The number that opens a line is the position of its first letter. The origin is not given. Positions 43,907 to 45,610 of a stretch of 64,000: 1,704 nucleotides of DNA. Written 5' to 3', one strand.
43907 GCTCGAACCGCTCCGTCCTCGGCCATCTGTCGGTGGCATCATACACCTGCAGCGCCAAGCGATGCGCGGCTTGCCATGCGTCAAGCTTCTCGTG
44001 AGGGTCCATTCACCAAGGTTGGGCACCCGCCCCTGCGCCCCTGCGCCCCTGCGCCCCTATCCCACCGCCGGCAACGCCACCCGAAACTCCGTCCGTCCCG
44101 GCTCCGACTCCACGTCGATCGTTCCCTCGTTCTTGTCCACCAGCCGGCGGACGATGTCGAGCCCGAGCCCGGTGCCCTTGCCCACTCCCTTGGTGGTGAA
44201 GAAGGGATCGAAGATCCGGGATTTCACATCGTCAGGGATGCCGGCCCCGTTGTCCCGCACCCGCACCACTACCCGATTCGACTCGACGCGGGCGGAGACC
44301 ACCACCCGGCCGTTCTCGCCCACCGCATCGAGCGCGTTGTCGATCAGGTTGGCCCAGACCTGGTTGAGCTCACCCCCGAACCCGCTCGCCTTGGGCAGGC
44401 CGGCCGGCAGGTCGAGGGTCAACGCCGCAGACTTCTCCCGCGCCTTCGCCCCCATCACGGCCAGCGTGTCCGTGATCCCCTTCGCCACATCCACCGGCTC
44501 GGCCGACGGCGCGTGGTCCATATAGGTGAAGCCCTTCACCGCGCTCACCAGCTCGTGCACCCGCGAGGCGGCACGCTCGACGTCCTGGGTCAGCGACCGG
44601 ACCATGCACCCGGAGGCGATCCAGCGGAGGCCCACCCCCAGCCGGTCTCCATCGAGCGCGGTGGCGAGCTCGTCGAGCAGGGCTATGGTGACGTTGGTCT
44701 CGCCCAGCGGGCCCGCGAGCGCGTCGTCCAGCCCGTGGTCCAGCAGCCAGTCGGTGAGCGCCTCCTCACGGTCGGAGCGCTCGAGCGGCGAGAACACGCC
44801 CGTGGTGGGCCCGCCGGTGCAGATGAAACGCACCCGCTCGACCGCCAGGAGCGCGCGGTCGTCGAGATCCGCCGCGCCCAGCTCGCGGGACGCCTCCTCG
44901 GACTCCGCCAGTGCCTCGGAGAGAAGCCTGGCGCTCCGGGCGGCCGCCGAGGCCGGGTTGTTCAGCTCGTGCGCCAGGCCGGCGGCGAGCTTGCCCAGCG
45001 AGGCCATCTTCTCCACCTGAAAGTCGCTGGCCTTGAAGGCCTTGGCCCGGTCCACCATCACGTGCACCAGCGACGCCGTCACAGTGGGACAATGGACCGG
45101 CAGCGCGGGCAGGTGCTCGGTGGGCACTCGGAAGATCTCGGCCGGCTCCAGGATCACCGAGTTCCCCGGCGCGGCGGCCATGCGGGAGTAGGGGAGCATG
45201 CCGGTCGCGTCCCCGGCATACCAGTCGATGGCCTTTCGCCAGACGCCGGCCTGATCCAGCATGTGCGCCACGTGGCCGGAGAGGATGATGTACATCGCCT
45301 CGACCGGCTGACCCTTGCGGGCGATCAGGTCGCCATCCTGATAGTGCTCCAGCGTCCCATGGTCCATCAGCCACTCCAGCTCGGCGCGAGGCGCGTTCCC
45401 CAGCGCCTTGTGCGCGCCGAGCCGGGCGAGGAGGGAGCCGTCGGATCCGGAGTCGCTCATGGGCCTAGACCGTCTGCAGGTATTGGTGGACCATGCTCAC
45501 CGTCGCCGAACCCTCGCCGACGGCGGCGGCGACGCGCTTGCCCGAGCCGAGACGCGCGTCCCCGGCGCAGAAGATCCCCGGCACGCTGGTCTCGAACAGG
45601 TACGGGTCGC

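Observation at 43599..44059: An IVS-protein gene sits in the loop of a long simple-repeat inverted repeat that exactly fills a convergent stop-to-stop gap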

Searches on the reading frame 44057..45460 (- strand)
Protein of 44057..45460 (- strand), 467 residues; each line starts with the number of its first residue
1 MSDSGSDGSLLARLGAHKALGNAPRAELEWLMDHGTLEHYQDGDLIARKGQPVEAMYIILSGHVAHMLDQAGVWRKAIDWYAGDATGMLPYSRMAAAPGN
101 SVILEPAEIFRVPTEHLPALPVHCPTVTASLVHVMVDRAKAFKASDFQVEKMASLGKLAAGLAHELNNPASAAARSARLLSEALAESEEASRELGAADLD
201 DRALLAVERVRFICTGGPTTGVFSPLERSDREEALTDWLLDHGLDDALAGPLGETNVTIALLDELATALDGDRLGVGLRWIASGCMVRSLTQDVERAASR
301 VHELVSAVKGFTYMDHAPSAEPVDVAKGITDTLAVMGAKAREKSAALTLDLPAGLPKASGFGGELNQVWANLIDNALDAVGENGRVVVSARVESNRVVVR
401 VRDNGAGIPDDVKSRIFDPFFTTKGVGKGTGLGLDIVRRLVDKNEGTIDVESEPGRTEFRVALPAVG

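Call 6: search_protein_families(library=pfam, proteins=[window:44057-45460:-])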
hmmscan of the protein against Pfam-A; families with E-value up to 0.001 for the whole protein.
window:44057-45460:- (467 aa): 4 families
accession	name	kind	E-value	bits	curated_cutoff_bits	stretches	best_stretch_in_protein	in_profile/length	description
PF02518.31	HATPase_c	-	2e-25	89.8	26.4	1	365-465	6-109/111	Histidine kinase-, DNA gyrase B-, and HSP90-like ATPase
PF14501.12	HATPase_c_5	-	5.7e-07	29.8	22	1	365-463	6-101/102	GHKL domain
PF00027.35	cNMP_binding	-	4.7e-06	26.9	27.5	1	38-117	2-82/89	Cyclic nucleotide-binding domain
PF13581.12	HATPase_c_2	-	0.00099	19.6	27.4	1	382-459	52-123/127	Histidine kinase-like ATPase domain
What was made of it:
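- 44057..45460 (-): Upstream, co-directional neighbour: a cNMP-binding histidine kinase. It is the probable source of the transcription that reads into the cassette. PF02518 and PF00027 (call 6).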
